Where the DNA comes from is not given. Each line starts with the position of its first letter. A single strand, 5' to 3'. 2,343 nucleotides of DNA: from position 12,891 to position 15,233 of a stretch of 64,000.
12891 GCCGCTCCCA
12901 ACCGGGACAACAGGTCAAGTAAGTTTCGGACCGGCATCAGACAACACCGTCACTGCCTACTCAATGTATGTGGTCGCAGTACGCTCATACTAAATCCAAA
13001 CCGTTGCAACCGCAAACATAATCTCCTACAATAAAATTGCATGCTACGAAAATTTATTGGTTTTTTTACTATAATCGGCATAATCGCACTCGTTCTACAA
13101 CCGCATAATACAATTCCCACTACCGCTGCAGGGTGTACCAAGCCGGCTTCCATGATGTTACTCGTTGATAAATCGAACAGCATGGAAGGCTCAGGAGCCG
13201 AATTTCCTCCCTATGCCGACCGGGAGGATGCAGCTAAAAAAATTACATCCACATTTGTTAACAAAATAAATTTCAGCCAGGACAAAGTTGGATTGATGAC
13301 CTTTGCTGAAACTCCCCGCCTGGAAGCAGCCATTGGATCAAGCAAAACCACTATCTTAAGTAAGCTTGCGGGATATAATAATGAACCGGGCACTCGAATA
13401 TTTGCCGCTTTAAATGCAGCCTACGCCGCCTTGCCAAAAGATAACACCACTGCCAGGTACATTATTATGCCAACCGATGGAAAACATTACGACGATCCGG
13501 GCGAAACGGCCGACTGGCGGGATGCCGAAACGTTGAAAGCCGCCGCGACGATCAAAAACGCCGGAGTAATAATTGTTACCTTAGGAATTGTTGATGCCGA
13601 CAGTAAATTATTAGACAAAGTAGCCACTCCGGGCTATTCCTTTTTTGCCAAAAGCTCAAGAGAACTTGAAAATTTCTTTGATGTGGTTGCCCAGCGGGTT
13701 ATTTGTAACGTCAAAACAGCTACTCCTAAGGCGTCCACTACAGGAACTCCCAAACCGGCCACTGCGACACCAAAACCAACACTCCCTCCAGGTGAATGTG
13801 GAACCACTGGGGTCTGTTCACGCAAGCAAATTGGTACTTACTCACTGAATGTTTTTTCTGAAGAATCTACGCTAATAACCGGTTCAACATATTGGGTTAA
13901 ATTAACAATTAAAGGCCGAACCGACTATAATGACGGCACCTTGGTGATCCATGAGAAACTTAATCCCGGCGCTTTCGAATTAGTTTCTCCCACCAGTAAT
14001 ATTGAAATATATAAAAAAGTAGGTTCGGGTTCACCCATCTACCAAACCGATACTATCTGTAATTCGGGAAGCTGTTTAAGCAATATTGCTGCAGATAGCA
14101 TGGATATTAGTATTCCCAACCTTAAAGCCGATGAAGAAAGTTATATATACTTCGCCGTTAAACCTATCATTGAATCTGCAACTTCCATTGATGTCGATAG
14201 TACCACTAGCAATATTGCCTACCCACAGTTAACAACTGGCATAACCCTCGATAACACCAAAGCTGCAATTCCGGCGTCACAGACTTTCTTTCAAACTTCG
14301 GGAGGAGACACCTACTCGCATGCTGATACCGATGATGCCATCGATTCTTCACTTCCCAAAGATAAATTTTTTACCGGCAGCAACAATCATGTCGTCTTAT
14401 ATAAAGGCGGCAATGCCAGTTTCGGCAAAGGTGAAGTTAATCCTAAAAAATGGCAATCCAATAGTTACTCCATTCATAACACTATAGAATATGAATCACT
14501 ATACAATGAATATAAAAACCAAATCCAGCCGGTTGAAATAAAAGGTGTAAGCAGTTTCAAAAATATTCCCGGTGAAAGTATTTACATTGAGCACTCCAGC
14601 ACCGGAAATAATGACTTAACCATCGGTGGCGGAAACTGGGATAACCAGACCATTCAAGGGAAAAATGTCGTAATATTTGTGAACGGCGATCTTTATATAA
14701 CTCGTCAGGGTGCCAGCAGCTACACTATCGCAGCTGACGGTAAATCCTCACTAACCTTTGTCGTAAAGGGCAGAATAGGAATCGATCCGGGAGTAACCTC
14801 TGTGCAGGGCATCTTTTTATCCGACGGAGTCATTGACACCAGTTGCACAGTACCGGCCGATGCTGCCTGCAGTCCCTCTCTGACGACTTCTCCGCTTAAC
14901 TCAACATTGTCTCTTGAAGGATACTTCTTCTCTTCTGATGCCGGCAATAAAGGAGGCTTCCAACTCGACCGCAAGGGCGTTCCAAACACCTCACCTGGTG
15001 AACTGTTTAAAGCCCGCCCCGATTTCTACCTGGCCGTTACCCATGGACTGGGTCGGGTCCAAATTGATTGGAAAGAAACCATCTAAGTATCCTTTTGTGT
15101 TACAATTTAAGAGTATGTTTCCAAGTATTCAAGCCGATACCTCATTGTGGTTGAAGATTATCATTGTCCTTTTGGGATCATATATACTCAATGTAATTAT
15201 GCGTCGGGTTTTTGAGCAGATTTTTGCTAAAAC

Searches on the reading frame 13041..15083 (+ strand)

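Call 17: search_protein_families(library=pfam, proteins=[window:13041-15083:+], max_evalue=0.001)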
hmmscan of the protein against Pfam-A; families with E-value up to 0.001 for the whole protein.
window:13041-15083:+ (681 aa): 2 families
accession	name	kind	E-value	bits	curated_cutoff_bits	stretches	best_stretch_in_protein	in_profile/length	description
PF13519.12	VWA_2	-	3.3e-15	57.1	27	1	38-147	1-106/107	von Willebrand factor type A domain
PF00092.34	VWA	-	4e-15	56.9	23.8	1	39-214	3-173/174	von Willebrand factor type A domain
